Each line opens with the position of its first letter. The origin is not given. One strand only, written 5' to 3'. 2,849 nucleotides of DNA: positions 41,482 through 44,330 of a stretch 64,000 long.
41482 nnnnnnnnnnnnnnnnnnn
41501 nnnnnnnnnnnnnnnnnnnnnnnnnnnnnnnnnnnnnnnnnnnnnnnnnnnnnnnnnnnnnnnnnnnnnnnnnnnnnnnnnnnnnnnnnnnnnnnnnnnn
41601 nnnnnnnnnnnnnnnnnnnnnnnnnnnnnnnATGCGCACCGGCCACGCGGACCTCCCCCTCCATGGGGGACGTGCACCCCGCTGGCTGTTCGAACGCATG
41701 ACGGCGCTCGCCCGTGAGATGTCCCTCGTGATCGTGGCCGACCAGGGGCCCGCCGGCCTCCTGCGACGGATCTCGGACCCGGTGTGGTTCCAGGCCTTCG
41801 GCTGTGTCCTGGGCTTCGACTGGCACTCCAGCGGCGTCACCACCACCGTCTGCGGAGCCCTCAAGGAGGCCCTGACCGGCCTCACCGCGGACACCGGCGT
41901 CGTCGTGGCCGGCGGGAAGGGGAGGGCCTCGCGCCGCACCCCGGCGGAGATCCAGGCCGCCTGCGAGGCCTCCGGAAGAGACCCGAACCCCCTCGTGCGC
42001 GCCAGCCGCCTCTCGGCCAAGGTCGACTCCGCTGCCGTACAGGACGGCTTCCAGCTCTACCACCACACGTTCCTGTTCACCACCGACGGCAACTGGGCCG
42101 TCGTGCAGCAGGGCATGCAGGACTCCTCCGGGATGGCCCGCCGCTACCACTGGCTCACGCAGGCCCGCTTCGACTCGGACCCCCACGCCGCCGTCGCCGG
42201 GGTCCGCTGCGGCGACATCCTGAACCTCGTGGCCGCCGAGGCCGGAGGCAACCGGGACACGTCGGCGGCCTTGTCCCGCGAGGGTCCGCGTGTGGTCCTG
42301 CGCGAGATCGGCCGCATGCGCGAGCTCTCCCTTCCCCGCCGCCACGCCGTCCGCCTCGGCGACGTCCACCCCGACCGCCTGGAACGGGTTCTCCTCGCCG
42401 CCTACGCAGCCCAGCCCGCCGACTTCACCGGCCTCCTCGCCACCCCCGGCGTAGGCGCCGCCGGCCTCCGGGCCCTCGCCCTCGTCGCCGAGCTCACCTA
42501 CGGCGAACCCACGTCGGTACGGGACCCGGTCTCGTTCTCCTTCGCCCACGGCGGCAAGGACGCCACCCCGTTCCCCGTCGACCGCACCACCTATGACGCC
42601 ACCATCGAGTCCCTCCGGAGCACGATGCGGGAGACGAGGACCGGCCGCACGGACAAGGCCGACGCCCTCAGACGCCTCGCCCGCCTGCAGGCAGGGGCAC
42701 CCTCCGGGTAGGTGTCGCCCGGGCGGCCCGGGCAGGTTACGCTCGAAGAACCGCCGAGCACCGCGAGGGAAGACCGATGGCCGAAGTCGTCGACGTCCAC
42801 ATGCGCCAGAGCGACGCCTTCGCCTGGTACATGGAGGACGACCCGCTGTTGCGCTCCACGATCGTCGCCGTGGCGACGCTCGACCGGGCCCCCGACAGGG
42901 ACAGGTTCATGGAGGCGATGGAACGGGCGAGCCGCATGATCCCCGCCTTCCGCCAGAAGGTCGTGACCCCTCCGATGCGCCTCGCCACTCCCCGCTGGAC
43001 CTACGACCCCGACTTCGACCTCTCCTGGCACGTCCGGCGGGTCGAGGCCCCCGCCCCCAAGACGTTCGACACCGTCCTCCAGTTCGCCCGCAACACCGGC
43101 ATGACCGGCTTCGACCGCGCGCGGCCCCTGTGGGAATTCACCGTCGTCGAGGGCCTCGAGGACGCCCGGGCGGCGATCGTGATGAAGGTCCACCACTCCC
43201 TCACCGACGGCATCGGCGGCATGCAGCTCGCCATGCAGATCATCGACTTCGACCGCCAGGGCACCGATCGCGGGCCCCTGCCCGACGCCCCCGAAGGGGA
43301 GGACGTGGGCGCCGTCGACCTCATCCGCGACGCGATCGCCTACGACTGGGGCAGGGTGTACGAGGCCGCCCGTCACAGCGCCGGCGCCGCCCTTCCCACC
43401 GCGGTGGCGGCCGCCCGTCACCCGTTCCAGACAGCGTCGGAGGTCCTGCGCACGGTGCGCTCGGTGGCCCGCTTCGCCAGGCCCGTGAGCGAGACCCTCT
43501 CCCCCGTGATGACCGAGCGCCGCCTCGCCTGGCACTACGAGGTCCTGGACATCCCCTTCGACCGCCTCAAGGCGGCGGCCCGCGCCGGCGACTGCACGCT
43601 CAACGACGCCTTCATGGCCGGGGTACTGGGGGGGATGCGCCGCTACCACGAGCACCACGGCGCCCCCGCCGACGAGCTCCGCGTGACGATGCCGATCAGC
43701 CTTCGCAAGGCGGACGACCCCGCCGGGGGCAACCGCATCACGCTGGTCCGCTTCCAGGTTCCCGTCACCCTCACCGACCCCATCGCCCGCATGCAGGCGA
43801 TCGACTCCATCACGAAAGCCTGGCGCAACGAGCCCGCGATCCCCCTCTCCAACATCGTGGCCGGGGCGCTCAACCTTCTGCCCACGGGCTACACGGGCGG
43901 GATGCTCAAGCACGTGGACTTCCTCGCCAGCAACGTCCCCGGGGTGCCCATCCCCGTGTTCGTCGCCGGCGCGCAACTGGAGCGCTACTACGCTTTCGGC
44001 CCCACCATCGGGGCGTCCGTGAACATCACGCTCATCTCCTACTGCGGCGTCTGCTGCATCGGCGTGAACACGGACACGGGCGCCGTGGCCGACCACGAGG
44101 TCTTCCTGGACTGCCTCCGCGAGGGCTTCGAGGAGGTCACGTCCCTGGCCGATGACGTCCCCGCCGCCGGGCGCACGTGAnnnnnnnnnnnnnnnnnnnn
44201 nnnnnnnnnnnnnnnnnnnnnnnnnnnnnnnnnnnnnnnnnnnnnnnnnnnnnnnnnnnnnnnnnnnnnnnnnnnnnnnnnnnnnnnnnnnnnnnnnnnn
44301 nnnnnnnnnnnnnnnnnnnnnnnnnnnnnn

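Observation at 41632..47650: Orphan HypF in a lipid-flavoured neighbourhood (DUF763, WS/DGAT, HypF, ADH) with no hydrogenase genes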

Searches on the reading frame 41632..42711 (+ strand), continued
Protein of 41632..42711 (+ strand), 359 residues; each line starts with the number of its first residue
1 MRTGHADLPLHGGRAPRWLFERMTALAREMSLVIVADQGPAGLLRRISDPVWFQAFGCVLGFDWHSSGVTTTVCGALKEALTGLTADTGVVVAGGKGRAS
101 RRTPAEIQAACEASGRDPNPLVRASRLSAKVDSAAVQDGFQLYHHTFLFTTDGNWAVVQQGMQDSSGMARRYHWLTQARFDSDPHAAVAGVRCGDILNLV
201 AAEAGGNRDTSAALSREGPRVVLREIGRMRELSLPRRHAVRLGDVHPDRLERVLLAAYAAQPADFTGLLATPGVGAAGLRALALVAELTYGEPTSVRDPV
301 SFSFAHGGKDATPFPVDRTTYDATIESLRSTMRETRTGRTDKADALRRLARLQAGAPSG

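Call 30: search_protein_families(library=ncbifam, proteins=[window:41632-42711:+, L001:8237-8593:-, L001:6858-8240:-, L001:6538-6861:-, L001:5300-6529:-], max_evalue=0.001)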
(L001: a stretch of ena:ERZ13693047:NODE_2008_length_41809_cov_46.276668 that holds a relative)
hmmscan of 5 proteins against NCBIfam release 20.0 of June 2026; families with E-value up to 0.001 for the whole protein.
window:41632-42711:+ (359 aa): 0 families

L001:8237-8593:- (118 aa): 0 families

L001:6858-8240:- (460 aa): 0 families

L001:6538-6861:- (107 aa): 4 families
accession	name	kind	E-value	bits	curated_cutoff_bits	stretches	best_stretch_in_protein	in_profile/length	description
TIGR02945.1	SUF_assoc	equivalog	2.1e-27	95.4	143.4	1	10-105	5-98/99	SUF system Fe-S cluster assembly protein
TIGR03406.1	FeS_long_SufT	hypoth_equivalog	5.4e-22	78.4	202.6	1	8-104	75-173/174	putative Fe-S cluster assembly protein SufT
NF041868.1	paad_haloarch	equivalog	1.2e-16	60.9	180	1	11-99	31-116/127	1,2-phenylacetyl-CoA epoxidase subunit PaaD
TIGR02159.1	PA_CoA_Oxy4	equivalog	5e-10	39.8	108.15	1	18-103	1-83/146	1,2-phenylacetyl-CoA epoxidase subunit PaaD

L001:5300-6529:- (409 aa): 0 families

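Call 42: search_solved_structures(query=window:41632-42711:+, max_evalue=1)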
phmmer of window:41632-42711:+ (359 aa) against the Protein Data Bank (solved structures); distinct sequences matched with E-value up to 1: 0.
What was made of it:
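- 41632..42711 (+): DUF763 family protein (359 aa), function unknown; an adjacent gene, not a conserved partner of HypF. No NCBIfam hit and no PDB relative (calls 30, 42).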

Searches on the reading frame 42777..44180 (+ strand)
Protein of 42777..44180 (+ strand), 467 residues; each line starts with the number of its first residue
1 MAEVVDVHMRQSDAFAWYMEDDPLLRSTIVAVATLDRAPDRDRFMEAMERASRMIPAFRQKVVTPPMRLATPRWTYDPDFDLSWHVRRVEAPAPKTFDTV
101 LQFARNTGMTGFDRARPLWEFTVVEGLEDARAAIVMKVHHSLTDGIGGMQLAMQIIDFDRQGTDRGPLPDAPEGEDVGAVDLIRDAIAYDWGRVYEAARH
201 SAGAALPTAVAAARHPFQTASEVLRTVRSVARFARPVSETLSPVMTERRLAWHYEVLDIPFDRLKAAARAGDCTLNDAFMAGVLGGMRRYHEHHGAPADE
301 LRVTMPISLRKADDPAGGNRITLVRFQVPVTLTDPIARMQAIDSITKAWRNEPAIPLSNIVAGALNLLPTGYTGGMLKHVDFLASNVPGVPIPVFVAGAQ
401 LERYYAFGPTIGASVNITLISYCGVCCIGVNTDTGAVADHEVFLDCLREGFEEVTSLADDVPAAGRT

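Call 4: search_protein_families(library=pfam, proteins=[window:42777-44180:+])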
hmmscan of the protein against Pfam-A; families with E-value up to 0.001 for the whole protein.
window:42777-44180:+ (467 aa): 2 families
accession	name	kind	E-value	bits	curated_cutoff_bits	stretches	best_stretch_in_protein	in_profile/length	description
PF03007.21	WS_DGAT_cat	-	2.8e-48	165.4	23.6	1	9-278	1-262/263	Wax ester synthase/diacylglycerol acyltransferase catalytic domain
PF06974.18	WS_DGAT_C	-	3.4e-19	69.8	20.7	1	318-453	2-143/145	WS/DGAT C-terminal domain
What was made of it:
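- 42777..44180 (+): Wax ester synthase/diacylglycerol acyltransferase (467 aa). WS_DGAT_cat plus WS_DGAT_C domains (call 4).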

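Call 30: search_protein_families(library=ncbifam, proteins=[window:42777-44180:+], max_evalue=0.001)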
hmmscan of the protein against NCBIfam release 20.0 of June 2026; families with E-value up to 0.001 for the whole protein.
window:42777-44180:+ (467 aa): 1 family
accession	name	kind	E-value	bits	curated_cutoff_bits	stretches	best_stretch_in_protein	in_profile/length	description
TIGR02946.1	acyl_WS_DGAT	subfamily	1.1e-92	311.4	309.95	1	10-457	2-452/453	wax ester/triacylglycerol synthase family O-acyltransferase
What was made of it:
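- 42777..44180 (+): TIGR02946 scores 311.4 bits against a cutoff of 309.95 (call 30).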
